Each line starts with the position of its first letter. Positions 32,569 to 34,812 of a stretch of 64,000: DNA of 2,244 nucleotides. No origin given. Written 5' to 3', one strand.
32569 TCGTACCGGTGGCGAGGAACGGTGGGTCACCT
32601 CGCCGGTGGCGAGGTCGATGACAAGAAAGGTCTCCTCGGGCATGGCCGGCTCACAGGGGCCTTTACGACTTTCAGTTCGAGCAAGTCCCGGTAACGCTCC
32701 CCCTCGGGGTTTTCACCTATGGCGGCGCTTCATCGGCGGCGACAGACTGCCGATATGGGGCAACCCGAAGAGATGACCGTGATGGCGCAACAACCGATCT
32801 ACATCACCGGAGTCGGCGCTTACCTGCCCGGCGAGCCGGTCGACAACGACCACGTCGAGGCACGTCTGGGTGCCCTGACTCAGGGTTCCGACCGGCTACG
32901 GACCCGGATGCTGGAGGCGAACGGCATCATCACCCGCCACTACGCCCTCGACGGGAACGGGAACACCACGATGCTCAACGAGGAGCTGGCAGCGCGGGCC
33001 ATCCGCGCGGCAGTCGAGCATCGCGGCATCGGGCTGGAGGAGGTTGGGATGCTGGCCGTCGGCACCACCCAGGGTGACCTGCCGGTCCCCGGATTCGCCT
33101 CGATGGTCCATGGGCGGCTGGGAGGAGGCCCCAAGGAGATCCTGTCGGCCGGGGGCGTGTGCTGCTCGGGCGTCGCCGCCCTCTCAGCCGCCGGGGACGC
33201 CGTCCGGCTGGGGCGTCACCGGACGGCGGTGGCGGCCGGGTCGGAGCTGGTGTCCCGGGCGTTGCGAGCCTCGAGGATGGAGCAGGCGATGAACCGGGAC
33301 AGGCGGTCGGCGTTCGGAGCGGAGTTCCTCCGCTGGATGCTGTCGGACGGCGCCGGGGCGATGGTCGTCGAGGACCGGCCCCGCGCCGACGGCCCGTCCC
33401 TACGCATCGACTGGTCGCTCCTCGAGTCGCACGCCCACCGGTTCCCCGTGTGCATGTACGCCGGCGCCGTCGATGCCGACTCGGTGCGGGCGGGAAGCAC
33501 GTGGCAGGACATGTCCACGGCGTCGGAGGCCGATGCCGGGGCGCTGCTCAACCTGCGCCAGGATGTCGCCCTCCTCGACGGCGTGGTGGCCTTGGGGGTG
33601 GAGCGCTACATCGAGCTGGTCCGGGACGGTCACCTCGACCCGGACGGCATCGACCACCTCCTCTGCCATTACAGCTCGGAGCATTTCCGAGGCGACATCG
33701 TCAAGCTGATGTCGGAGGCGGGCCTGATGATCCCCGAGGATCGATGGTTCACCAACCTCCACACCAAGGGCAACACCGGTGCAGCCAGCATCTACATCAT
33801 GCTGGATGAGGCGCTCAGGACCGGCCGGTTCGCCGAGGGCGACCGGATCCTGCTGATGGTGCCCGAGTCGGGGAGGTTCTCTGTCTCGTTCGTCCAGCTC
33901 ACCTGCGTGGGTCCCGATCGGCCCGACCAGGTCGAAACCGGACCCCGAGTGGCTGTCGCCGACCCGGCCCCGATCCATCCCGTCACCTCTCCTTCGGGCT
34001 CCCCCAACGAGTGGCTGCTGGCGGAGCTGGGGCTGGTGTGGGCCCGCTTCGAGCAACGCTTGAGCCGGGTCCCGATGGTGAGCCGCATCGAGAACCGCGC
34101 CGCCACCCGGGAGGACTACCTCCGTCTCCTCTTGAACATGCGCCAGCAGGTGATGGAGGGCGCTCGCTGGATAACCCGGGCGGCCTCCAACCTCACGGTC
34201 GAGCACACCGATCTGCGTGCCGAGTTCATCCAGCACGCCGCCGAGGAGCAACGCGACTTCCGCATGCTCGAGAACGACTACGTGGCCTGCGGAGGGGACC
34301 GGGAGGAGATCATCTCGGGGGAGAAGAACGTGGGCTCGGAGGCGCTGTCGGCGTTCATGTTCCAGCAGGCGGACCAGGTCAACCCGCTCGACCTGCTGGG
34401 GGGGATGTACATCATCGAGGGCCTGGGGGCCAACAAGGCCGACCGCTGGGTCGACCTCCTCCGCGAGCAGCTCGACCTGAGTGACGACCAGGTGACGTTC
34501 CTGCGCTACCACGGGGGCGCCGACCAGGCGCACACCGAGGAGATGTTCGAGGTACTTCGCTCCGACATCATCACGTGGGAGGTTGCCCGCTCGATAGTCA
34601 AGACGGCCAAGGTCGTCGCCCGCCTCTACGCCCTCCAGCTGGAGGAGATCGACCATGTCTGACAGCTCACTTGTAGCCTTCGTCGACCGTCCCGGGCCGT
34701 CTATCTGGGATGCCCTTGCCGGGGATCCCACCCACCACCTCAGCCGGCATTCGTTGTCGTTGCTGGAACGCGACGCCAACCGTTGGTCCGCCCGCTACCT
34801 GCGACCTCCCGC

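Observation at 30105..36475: Cryptic small biosynthetic-like locus with six genes on one strand behind a TetR operator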

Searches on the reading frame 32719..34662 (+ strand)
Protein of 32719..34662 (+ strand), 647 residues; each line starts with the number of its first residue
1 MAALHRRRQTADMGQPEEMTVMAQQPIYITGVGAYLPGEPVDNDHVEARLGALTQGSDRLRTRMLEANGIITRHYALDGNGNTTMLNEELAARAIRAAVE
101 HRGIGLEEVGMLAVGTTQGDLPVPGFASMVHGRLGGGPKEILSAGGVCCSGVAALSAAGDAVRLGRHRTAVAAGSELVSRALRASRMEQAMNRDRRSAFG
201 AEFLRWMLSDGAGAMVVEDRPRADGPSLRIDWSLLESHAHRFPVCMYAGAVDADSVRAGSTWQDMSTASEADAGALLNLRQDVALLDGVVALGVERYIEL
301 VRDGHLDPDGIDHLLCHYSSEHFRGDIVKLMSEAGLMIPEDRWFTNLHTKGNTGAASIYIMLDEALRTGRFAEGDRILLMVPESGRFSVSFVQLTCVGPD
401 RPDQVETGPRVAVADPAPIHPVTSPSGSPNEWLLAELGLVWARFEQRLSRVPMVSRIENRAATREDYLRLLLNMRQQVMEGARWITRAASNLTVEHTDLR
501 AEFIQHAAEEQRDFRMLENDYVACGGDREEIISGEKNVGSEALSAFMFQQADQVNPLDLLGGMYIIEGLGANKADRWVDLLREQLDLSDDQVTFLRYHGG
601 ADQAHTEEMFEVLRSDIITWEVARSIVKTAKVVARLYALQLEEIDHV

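Call 3: search_protein_families(library=pfam, proteins=[window:32719-34662:+], max_evalue=0.01)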
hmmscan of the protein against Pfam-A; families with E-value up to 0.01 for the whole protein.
window:32719-34662:+ (647 aa): 5 families
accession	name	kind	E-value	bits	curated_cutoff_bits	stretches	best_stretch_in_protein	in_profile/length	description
PF14518.11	Haem_oxygenas_2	-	5.1e-12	46.4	28.9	1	482-637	15-176/177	Iron-containing redox enzyme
PF08541.16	ACP_syn_III_C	-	3.3e-11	43.6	26.6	1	305-380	5-75/90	3-Oxoacyl-[acyl-carrier-protein (ACP)] synthase III C terminal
PF00108.29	Thiolase_N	-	3e-06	27.3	26.4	1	87-190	23-127/260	Thiolase, N-terminal domain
PF00109.32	ketoacyl-synt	-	0.00063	19.9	20.8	1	146-220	172-249/252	Beta-ketoacyl synthase, N-terminal domain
PF08545.16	ACP_syn_III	-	0.00084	19.6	24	1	147-222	6-65/80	3-Oxoacyl-[acyl-carrier-protein (ACP)] synthase III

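Call 4: search_protein_families(library=ncbifam, proteins=[window:32719-34662:+], max_evalue=0.01)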
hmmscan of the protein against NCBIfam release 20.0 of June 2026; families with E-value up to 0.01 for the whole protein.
window:32719-34662:+ (647 aa): 14 families
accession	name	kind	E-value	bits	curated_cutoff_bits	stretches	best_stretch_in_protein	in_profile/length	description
NF005293.2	PRK06816.1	subfamily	3e-114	382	450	1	27-397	1-378/378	StlD/DarB family beta-ketosynthase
NF053539.1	resorcinol_DarB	exception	3.7e-99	332.4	550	1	26-397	2-377/377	dialkylresorcinol biosynthesis protein DarB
NF006829.0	PRK09352.1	subfamily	1e-25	90.4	249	1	27-380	5-306/322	beta-ketoacyl-ACP synthase 3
TIGR00747.1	fabH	subfamily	4e-20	72.1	292.1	1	29-380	5-307/322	beta-ketoacyl-ACP synthase III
NF006720.0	PRK09258.1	equivalog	3.7e-16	59.4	285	1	25-381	4-324/338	3-oxoacyl-ACP synthase III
NF005541.0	PRK07204.1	equivalog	1.7e-15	57.2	402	1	26-385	4-319/329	beta-ketoacyl-ACP synthase III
NF004623.0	PRK05963.1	equivalog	8.4e-14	51.6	437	1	28-385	7-318/328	beta-ketoacyl-ACP synthase III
NF058662.1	cispenta_AmcF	equivalog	1.6e-06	27.4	325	1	44-230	18-212/369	cispentacin biosynthesis acyltransferase subunit AmcF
NF006552.0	PRK09051.1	subfamily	5.5e-06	25.9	565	1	85-185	26-131/395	beta-ketothiolase BktB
TIGR01930.1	AcCoA-C-Actrans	subfamily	1.1e-05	24.6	240.55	1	87-188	21-123/385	acetyl-CoA C-acyltransferase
NF004720.0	PRK06064.1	subfamily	8.9e-05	21.4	420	1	88-201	23-141/389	thiolase domain-containing protein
NF005704.0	PRK07516.1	subfamily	0.00057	18.9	412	1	85-180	20-117/389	thiolase domain-containing protein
NF042999.1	bketothiol_BktB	equivalog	0.00061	19.1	725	1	87-185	27-127/394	beta-ketothiolase BktB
NF006102.0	PRK08256.1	subfamily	0.0078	15.3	436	0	88-184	25-119/394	lipid-transfer protein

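Call 9: find_homologous_proteins(query=window:32719-34662:+)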
Query window:32719-34662:+ (647 aa): 6015 proteins with E <= 0.001 among 8000 candidates; the best 120 are listed.
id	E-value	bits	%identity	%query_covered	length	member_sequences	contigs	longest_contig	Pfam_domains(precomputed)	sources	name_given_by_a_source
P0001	0.0e+0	1405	100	97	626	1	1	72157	PF00108.30,PF08541.17,PF14518.12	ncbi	-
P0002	0.0e+0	1149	81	97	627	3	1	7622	PF00109.33,PF00108.30,PF08541.17,PF14518.12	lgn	-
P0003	0.0e+0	1135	80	98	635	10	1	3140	PF00108.30,PF08541.17,PF14518.12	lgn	-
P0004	0.0e+0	1111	79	97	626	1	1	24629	PF00108.30,PF08541.17,PF14518.12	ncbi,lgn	ncbi:beta-ketoacyl-ACP synthase III [soil metagenome]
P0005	0.0e+0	1106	79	96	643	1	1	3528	PF00109.33,PF00108.30,PF08541.17,PF14518.12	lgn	-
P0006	0.0e+0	1100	79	97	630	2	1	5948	PF00108.30,PF08541.17,PF14518.12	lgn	-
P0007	1.8e-289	980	73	96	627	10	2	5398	PF08541.17,PF14518.12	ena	-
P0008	6.0e-285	965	71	96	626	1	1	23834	PF08541.17,PF14518.12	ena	-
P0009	3.9e-277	939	70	96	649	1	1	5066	PF08541.17,PF14518.12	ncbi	ncbi:MAG: iron-containing redox enzyme family protein, partial [Acidimicrobiia bacterium]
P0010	4.8e-276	936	69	96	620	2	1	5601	PF08541.17,PF14518.12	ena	-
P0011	1.6e-275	934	69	96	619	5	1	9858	PF08541.17,PF14518.12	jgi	jgi:3-oxoacyl-[acyl-carrier-protein] synthase-3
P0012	2.2e-275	933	69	96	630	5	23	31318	PF08541.17,PF14518.12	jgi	jgi:3-oxoacyl-[acyl-carrier-protein] synthase-3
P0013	2.3e-275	933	69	96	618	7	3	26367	PF08541.17,PF14518.12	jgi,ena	-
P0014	8.7e-275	931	70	96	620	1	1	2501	PF08541.17,PF14518.12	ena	-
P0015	1.3e-274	931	69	96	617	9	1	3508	PF00108.30,PF08541.17,PF14518.12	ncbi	ncbi:MAG TPA: iron-containing redox enzyme family protein [Acidimicrobiia bacterium]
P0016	2.2e-274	930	70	96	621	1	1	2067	PF00108.30,PF08541.17,PF14518.12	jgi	jgi:3-oxoacyl-[acyl-carrier-protein] synthase-3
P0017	2.5e-274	930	69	96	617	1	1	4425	PF08541.17,PF14518.12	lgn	-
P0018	8.1e-274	928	69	96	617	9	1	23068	PF08541.17,PF14518.12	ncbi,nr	ncbi:MAG TPA: iron-containing redox enzyme family protein [Acidimicrobiia bacterium]|nr:iron-contain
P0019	1.2e-273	928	69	97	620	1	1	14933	PF08541.17,PF14518.12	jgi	-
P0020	2.3e-273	927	69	97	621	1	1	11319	PF08541.17,PF14518.12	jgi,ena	jgi:3-oxoacyl-[acyl-carrier-protein] synthase-3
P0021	2.9e-273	926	69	97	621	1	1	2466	PF08541.17,PF14518.12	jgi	jgi:3-oxoacyl-[acyl-carrier-protein] synthase-3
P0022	3.3e-273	926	68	96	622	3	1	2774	PF08541.17,PF14518.12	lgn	-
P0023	4.3e-273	926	69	97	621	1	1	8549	PF08541.17,PF14518.12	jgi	jgi:3-oxoacyl-[acyl-carrier-protein] synthase-3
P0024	4.7e-273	926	68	96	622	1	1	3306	PF08541.17,PF14518.12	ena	-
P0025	5.4e-273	925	68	96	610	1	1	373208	PF00108.30,PF08541.17,PF14518.12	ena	-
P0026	5.8e-273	925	69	97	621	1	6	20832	PF08541.17,PF14518.12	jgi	jgi:3-oxoacyl-[acyl-carrier-protein] synthase-3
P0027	1.3e-272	924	69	96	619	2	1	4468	PF08541.17,PF14518.12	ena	-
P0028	1.7e-272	924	70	96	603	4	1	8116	PF00108.30,PF08541.17,PF14518.12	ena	-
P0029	2.8e-272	923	67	96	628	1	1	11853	PF08541.17,PF14518.12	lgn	-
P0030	4.2e-272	922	69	97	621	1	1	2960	PF08541.17,PF14518.12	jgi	jgi:3-oxoacyl-[acyl-carrier-protein] synthase-3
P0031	5.8e-272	922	69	97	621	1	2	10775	PF08541.17,PF14518.12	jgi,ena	jgi:3-oxoacyl-[acyl-carrier-protein] synthase-3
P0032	6.6e-272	922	69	97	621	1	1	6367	PF08541.17,PF14518.12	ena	-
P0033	8.6e-272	921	70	96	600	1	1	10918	PF08541.17,PF14518.12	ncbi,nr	ncbi:MAG: iron-containing redox enzyme family protein [Actinobacteria bacterium]|nr:iron-containing 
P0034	1.1e-271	921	68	96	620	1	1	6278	PF08541.17,PF14518.12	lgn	-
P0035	1.4e-271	921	70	96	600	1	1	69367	PF08541.17,PF14518.12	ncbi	-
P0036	1.8e-271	920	69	96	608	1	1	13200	PF08541.17,PF14518.12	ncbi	ncbi:MAG: iron-containing redox enzyme family protein [Acidimicrobiia bacterium]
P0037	2.4e-271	920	69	96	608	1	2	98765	PF08541.17,PF14518.12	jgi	jgi:3-oxoacyl-[acyl-carrier-protein] synthase-3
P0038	3.9e-271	919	70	96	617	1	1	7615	PF08541.17,PF14518.12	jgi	jgi:3-oxoacyl-[acyl-carrier-protein] synthase-3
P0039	5.0e-271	919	70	96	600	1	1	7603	PF08541.17,PF14518.12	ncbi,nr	ncbi:MAG: iron-containing redox enzyme family protein [Actinobacteria bacterium]|nr:iron-containing 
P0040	5.1e-271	919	69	97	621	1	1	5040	PF08541.17,PF14518.12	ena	-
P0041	5.3e-271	919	69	96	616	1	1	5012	PF00108.30,PF08541.17,PF14518.12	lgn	-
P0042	1.0e-270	918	70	96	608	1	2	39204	PF08541.17,PF14518.12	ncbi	ncbi:MAG: iron-containing redox enzyme family protein [Acidimicrobiia bacterium]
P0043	1.2e-270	918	68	96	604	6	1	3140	PF08541.17,PF14518.12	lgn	-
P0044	1.6e-270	917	69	97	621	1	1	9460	PF08541.17,PF14518.12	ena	-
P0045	5.3e-270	916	69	96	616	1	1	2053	PF08541.17,PF14518.12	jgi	jgi:3-oxoacyl-[acyl-carrier-protein] synthase-3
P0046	8.8e-270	915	68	96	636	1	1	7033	PF08541.17,PF14518.12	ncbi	-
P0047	3.2e-269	913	68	96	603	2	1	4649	PF08541.17,PF14518.12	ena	-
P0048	6.9e-269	912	69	96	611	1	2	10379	PF08541.17,PF14518.12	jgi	jgi:3-oxoacyl-[acyl-carrier-protein] synthase III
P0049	1.2e-268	911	70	96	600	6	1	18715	PF08541.17,PF14518.12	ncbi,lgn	ncbi:MAG: iron-containing redox enzyme family protein [Acidimicrobiia bacterium]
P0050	1.3e-268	911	68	96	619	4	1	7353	PF00108.30,PF08541.17,PF14518.12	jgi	-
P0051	1.9e-268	910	69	96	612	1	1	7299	PF08541.17,PF14518.12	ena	-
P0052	3.6e-268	909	67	96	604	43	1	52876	PF08541.17,PF14518.12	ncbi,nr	ncbi:MAG TPA: 3-oxoacyl-[acyl-carrier-protein] synthase III C-terminal domain-containing protein [Ac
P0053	5.7e-268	909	68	97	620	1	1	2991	PF08541.17,PF14518.12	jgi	-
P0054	8.5e-268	908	67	96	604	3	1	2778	PF08541.17,PF14518.12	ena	-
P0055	3.0e-267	906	66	97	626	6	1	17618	PF08541.17,PF14518.12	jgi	-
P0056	3.2e-267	906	69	96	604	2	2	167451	PF08541.17,PF14518.12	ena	-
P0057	3.4e-267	906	68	96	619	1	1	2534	PF00108.30,PF08541.17,PF14518.12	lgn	-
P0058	3.9e-267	906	69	96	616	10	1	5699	PF08541.17,PF14518.12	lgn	-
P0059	6.0e-267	905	69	96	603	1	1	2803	PF00108.30,PF08541.17,PF14518.12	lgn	-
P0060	7.1e-267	905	67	96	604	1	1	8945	PF08541.17,PF14518.12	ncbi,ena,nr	ncbi:MAG TPA: 3-oxoacyl-[acyl-carrier-protein] synthase III C-terminal domain-containing protein [Ac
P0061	1.3e-266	904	67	96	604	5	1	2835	PF08541.17,PF14518.12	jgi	jgi:3-oxoacyl-[acyl-carrier-protein] synthase III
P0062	1.5e-266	904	66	96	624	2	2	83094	PF08541.17,PF14518.12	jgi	jgi:3-oxoacyl-[acyl-carrier-protein] synthase-3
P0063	1.6e-266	904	68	96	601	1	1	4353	PF00108.30,PF08541.17,PF14518.12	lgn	-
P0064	2.1e-266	904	67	96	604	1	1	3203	PF08541.17,PF14518.12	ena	-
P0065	2.4e-266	903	68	96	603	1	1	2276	PF08541.17,PF14518.12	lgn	-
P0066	4.3e-266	903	68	96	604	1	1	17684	PF08545.17,PF08541.17,PF14518.12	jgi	jgi:3-oxoacyl-[acyl-carrier-protein] synthase-3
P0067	7.0e-266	902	66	96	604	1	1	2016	PF08541.17,PF14518.12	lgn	-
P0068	7.4e-266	902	68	96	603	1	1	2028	PF08541.17,PF14518.12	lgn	-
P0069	9.8e-266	901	68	96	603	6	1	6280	PF08545.17,PF08541.17,PF14518.12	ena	-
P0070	1.1e-265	901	68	96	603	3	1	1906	PF08541.17,PF14518.12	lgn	-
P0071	1.4e-265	901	68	96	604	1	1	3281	PF08541.17,PF14518.12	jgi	jgi:3-oxoacyl-[acyl-carrier-protein] synthase-3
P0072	1.9e-265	901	68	96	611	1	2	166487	PF00108.30,PF08541.17,PF14518.12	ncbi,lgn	-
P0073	2.4e-265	900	68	96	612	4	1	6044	PF08541.17,PF14518.12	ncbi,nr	ncbi:MAG TPA: iron-containing redox enzyme family protein [Acidimicrobiia bacterium]|nr:iron-contain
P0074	2.6e-265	900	67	96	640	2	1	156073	PF08541.17,PF14518.12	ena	-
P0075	2.7e-265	900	66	96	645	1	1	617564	PF08541.17,PF14518.12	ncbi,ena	-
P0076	2.7e-265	900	68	96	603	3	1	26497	PF08541.17,PF14518.12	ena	-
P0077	3.5e-265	900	65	96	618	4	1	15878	PF08541.17,PF14518.12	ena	-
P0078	4.1e-265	899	66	96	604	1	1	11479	PF08541.17,PF14518.12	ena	-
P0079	4.5e-265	899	67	96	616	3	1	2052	PF00108.30,PF08541.17,PF14518.12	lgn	-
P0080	9.5e-265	898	68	96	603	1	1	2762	PF08541.17,PF14518.12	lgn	-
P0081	1.2e-264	898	68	96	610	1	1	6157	PF08541.17,PF14518.12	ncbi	-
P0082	1.3e-264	898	68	96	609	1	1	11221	PF00108.30,PF08541.17,PF14518.12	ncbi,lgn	-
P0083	1.3e-264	898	69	96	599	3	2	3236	PF00108.30,PF08541.17,PF14518.12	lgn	-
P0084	1.3e-264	898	67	96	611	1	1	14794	PF00108.30,PF08541.17,PF14518.12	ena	-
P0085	1.4e-264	898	68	96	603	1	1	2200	PF08541.17,PF14518.12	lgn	-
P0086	1.6e-264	897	68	96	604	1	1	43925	PF08545.17,PF00108.30,PF08541.17,PF14518.12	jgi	jgi:3-oxoacyl-[acyl-carrier-protein] synthase III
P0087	1.6e-264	897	67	96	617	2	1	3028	PF08541.17,PF14518.12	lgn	-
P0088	2.0e-264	897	68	96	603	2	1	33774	PF08541.17,PF14518.12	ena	-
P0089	3.1e-264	897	65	96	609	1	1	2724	PF08541.17,PF14518.12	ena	-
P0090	8.0e-264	895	68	96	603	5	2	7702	PF08541.17,PF14518.12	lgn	-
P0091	1.7e-263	894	66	96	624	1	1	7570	PF08541.17,PF14518.12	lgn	-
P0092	1.9e-263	894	68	96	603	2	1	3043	PF08541.17,PF14518.12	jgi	-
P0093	2.1e-263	894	66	96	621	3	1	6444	PF08541.17,PF14518.12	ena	-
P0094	2.6e-263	893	68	96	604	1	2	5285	PF08541.17,PF14518.12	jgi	jgi:3-oxoacyl-[acyl-carrier-protein] synthase-3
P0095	3.2e-263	893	67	96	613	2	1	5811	PF08541.17,PF14518.12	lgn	-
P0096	8.5e-263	892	68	96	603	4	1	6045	PF08541.17,PF14518.12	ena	-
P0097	3.1e-262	890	68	96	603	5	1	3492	PF08541.17,PF14518.12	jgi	jgi:3-oxoacyl-[acyl-carrier-protein] synthase-3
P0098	3.3e-262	890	66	96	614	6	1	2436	PF08541.17,PF14518.12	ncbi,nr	ncbi:MAG: iron-containing redox enzyme family protein [Acidimicrobiia bacterium]|nr:iron-containing 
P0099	5.6e-262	889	67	96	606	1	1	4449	PF08541.17,PF14518.12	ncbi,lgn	ncbi:MAG: iron-containing redox enzyme family protein [Acidimicrobiia bacterium]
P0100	6.1e-262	889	67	96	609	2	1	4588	PF08541.17,PF14518.12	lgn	-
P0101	7.8e-262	889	69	96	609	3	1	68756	PF08541.17,PF14518.12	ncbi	-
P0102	9.2e-262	888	68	96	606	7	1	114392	PF08541.17,PF14518.12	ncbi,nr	ncbi:MAG TPA: iron-containing redox enzyme family protein [Acidimicrobiia bacterium]|nr:iron-contain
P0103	3.2e-261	887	71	87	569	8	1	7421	PF08541.17,PF14518.12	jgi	jgi:3-oxoacyl-[acyl-carrier-protein] synthase-3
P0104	4.5e-261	886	67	96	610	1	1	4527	PF08541.17,PF14518.12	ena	-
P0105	9.6e-261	885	67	96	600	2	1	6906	PF08541.17,PF14518.12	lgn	-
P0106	2.9e-260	883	67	96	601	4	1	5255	PF00108.30,PF08541.17,PF14518.12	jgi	jgi:3-oxoacyl-[acyl-carrier-protein] synthase-3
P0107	3.2e-260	883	66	96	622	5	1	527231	PF08541.17,PF14518.12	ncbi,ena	-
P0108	1.0e-259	882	67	96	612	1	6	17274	PF00108.30,PF08541.17,PF14518.12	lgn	-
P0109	5.3e-259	879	67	96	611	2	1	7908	PF00108.30,PF08541.17,PF14518.12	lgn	-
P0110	6.0e-259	879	65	96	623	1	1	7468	PF08541.17,PF14518.12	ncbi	ncbi:MAG: 3-oxoacyl-[acyl-carrier-protein] synthase III C-terminal domain-containing protein [Acidim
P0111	6.3e-259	879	67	96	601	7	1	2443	PF00108.30,PF08541.17,PF14518.12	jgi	jgi:3-oxoacyl-[acyl-carrier-protein] synthase-3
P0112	1.1e-258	878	67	96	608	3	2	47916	PF08541.17,PF14518.12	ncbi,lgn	-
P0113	2.3e-258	877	66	96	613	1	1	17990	PF00108.30,PF08541.17,PF14518.12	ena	-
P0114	2.6e-258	877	66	96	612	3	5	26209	PF08541.17,PF14518.12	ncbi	-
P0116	2.1e-257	874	67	96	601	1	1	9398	PF00108.30,PF08541.17,PF14518.12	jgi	jgi:3-oxoacyl-[acyl-carrier-protein] synthase III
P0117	3.0e-257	873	66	96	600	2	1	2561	PF08541.17,PF14518.12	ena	-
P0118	3.9e-257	873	67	96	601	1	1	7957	PF08541.17,PF14518.12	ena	-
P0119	4.3e-257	873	66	96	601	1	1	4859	PF00108.30,PF08541.17,PF14518.12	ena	-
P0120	4.7e-257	873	67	95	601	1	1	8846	PF00108.30,PF08541.17,PF14518.12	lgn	-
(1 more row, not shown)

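Call 10: find_encoding_contigs(protein=P0075, flank=8000, max_places=3)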
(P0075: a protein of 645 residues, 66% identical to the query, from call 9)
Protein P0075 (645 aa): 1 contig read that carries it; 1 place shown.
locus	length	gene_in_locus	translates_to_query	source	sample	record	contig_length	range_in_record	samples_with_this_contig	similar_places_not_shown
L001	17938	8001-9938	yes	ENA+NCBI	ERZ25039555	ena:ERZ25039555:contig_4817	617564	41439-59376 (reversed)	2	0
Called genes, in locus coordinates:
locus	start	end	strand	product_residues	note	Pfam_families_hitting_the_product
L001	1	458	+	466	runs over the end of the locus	PF02450:LCAT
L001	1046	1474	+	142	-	-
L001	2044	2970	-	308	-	PF20434:BD-FAE, PF07859:Abhydrolase_3 (faint)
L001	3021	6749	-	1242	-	PF20703:nSTAND1, PF24814:WD40_Prp19, PF23381:Beta-prop_IFT122_1st, PF24796:WDR55, PF24814:WD40_Prp19, PF24817:WD40_WDHD1_1st, PF25171:Beta-prop_WDR36-Utp21_1st, PF25172:Beta-prop_WDR3_2nd, +74 more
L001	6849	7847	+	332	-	PF01263:Aldose_epim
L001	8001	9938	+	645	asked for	PF08541:ACP_syn_III_C, PF14518:Haem_oxygenas_2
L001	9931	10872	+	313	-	PF22523:DUF6999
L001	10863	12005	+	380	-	PF02518:HATPase_c (weak)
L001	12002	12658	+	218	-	PF00072:Response_reg, PF08281:Sigma70_r4_2, PF00196:GerE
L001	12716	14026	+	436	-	PF01757:Acyl_transf_3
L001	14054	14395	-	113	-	PF01844:HNH, PF14279:HNH_5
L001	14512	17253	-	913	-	PF00690:Cation_ATPase_N, PF00122:E1-E2_ATPase, PF13246:Cation_ATPase, PF00702:Hydrolase, PF08282:Hydrolase_3 (faint), PF00689:Cation_ATPase_C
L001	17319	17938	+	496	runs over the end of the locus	PF02541:Ppx-GppA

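Call 11: find_encoding_contigs(protein=P0025, flank=8000, max_places=3)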
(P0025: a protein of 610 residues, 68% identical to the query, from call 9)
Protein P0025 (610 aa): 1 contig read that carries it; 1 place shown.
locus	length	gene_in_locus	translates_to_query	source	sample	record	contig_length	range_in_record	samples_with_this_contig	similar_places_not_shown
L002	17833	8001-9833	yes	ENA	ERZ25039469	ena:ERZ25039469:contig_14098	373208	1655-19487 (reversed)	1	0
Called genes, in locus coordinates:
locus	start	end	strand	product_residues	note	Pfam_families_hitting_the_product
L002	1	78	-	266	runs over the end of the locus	PF00571:CBS, PF02080:TrkA_C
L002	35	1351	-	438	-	PF00654:Voltage_CLC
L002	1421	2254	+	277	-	-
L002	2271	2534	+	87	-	PF10041:DUF2277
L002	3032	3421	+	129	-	-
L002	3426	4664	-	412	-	PF00070:Pyr_redox (faint), PF00890:FAD_binding_2 (faint), PF01134:GIDA (faint), PF01266:DAO, PF01494:FAD_binding_3 (faint), PF07992:Pyr_redox_2 (faint), PF01593:Amino_oxidase (weak)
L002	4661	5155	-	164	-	PF12872:OST-HTH (faint)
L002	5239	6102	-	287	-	-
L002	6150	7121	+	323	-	-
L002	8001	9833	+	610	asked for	PF00108:Thiolase_N (faint), PF08541:ACP_syn_III_C, PF14518:Haem_oxygenas_2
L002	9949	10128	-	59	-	-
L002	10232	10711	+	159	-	PF22523:DUF6999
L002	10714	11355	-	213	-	PF00072:Response_reg, PF08281:Sigma70_r4_2 (faint), PF00196:GerE, PF04545:Sigma70_r4 (weak)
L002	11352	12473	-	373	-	PF02518:HATPase_c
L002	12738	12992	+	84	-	PF13893:RRM_5 (weak), PF00076:RRM_1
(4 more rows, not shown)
